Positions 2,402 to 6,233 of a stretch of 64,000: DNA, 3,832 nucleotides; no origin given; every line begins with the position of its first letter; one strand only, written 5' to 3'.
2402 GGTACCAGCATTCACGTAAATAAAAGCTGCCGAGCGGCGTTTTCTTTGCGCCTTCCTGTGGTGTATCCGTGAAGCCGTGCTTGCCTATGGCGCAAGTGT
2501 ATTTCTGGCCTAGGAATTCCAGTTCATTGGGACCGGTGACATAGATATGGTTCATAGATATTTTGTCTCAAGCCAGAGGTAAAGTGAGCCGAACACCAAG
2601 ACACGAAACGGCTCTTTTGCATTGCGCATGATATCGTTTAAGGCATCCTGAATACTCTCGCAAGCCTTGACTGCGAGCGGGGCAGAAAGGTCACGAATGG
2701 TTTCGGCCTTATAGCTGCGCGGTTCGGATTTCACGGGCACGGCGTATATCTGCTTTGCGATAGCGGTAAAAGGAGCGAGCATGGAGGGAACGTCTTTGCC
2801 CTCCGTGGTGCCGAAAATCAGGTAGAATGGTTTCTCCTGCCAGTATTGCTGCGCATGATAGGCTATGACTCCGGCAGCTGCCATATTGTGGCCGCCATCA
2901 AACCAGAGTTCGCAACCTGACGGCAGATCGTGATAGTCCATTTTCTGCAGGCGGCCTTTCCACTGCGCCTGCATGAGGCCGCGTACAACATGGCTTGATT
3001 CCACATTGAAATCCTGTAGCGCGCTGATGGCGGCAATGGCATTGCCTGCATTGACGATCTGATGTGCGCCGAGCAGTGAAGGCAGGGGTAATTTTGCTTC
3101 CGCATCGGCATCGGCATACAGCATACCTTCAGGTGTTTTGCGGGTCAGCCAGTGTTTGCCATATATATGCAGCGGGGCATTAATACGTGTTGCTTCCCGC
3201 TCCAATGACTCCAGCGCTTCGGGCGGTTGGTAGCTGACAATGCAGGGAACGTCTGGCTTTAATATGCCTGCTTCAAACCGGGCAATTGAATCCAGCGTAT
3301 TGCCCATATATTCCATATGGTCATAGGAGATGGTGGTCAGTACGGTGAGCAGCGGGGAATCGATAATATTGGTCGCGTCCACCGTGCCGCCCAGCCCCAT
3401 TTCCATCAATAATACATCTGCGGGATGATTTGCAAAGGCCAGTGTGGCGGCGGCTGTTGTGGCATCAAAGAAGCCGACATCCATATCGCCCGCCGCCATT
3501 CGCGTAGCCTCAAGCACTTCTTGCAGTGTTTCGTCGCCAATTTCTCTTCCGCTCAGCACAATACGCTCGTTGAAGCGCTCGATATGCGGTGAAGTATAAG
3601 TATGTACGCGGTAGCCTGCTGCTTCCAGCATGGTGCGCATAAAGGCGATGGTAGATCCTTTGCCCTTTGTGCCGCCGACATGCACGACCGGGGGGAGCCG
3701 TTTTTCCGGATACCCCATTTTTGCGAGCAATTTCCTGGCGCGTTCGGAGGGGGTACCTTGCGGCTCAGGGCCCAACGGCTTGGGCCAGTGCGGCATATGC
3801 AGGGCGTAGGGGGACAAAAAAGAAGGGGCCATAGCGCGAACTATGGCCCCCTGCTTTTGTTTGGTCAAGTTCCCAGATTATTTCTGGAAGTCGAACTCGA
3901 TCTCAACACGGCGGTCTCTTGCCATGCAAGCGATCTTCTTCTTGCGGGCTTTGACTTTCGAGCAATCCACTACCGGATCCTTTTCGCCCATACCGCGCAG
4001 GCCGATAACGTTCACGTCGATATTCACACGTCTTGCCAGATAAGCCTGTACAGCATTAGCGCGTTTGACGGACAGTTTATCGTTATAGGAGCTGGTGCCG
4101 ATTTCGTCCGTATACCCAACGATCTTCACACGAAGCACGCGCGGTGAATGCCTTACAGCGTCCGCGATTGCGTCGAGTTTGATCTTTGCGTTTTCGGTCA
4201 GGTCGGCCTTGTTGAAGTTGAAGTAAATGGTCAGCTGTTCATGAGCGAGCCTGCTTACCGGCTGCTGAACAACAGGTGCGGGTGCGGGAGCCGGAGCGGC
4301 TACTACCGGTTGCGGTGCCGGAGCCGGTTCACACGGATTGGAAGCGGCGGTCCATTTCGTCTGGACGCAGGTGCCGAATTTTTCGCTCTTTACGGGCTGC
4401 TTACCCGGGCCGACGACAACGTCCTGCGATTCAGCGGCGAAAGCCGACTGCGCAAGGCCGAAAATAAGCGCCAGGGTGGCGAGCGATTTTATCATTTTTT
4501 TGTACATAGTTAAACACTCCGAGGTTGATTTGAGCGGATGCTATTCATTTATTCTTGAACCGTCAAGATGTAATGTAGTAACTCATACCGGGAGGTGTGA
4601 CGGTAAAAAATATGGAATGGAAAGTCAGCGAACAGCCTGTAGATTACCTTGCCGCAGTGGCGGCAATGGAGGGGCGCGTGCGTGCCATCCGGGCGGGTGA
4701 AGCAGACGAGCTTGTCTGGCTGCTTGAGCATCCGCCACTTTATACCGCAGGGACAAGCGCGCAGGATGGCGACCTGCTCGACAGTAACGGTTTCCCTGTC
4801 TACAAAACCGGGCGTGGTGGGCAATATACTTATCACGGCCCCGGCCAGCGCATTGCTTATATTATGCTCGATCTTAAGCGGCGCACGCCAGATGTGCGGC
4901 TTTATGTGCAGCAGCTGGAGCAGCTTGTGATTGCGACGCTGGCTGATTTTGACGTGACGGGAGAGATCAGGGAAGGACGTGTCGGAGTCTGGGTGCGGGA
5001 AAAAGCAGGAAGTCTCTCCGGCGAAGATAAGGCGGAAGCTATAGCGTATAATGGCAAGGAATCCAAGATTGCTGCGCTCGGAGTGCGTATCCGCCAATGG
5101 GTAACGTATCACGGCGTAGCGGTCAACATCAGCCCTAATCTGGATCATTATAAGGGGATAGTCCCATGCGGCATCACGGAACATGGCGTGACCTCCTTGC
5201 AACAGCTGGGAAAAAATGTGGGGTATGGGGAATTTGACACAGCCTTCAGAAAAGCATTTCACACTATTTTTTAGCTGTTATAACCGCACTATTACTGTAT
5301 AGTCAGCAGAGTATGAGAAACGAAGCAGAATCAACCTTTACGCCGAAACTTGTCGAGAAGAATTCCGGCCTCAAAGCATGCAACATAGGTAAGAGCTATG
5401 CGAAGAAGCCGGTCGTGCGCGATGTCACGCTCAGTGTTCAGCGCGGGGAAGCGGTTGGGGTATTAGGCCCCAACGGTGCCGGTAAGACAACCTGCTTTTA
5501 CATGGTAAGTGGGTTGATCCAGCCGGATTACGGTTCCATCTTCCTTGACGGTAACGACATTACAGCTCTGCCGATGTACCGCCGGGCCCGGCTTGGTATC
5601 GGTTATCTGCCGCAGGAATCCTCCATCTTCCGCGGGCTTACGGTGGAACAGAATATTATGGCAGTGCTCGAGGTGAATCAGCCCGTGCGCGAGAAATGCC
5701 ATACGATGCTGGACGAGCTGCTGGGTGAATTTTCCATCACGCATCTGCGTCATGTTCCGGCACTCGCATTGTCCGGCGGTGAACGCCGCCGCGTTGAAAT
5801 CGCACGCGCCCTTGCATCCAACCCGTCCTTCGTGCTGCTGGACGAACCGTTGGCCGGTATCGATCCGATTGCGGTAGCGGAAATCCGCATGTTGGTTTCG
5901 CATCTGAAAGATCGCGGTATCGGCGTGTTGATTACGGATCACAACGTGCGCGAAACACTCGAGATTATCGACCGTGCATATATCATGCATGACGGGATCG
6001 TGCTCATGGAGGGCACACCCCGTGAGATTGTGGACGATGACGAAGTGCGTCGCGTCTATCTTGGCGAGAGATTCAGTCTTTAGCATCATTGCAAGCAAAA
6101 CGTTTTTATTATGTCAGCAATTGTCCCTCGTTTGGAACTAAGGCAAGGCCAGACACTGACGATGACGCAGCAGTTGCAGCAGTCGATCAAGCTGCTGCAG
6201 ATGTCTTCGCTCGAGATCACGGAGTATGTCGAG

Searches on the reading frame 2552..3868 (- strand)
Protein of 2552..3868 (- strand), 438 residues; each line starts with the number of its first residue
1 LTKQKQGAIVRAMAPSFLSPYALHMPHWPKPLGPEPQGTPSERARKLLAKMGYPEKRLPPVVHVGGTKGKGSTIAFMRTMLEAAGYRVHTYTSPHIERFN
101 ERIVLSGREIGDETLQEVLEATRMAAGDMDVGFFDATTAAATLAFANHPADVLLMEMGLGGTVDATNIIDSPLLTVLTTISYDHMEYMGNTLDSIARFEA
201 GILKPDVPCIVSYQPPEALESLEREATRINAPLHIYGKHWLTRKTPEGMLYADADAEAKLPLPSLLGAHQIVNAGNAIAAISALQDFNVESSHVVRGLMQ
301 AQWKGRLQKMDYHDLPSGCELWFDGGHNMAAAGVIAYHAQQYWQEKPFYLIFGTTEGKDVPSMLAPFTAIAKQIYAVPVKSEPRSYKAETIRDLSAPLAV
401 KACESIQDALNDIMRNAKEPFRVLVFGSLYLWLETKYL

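Call 53: search_protein_families(library=pfam, proteins=[window:2552-3868:-], max_evalue=0.001)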
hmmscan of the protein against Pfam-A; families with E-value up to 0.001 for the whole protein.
window:2552-3868:- (438 aa): 2 families
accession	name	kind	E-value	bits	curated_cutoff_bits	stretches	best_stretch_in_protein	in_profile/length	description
PF02875.26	Mur_ligase_C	-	1.8e-08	35.7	28.4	1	306-428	2-126/127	Mur ligase, glutamate ligase domain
PF08245.18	Mur_ligase_M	-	1.8e-06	28.5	24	1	64-240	1-149/200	Mur ligase middle domain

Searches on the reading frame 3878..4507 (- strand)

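Call 53: search_protein_families(library=pfam, proteins=[window:3878-4507:-], max_evalue=0.001)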
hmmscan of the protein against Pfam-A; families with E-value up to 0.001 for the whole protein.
window:3878-4507:- (209 aa): 1 family
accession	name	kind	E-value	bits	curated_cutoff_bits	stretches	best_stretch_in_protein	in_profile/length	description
PF00691.25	OmpA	-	3.7e-19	69.3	27.2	1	95-189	1-95/98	OmpA family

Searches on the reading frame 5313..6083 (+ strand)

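Call 53: search_protein_families(library=pfam, proteins=[window:5313-6083:+], max_evalue=0.001)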
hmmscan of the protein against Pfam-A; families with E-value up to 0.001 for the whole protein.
window:5313-6083:+ (256 aa): 3 families
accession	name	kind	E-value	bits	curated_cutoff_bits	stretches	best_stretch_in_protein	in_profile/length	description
PF00005.33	ABC_tran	-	5.7e-34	118.1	25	1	36-181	2-137/137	ABC transporter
PF12399.14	BCA_ABC_TP_C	-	1.1e-07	31.7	25.5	1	230-254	2-26/27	Branched-chain amino acid ATP-binding cassette transporter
PF13304.12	AAA_21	-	1.1e-06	29.4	27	1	96-211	188-299/304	AAA domain, putative AbiEii toxin, Type IV TA system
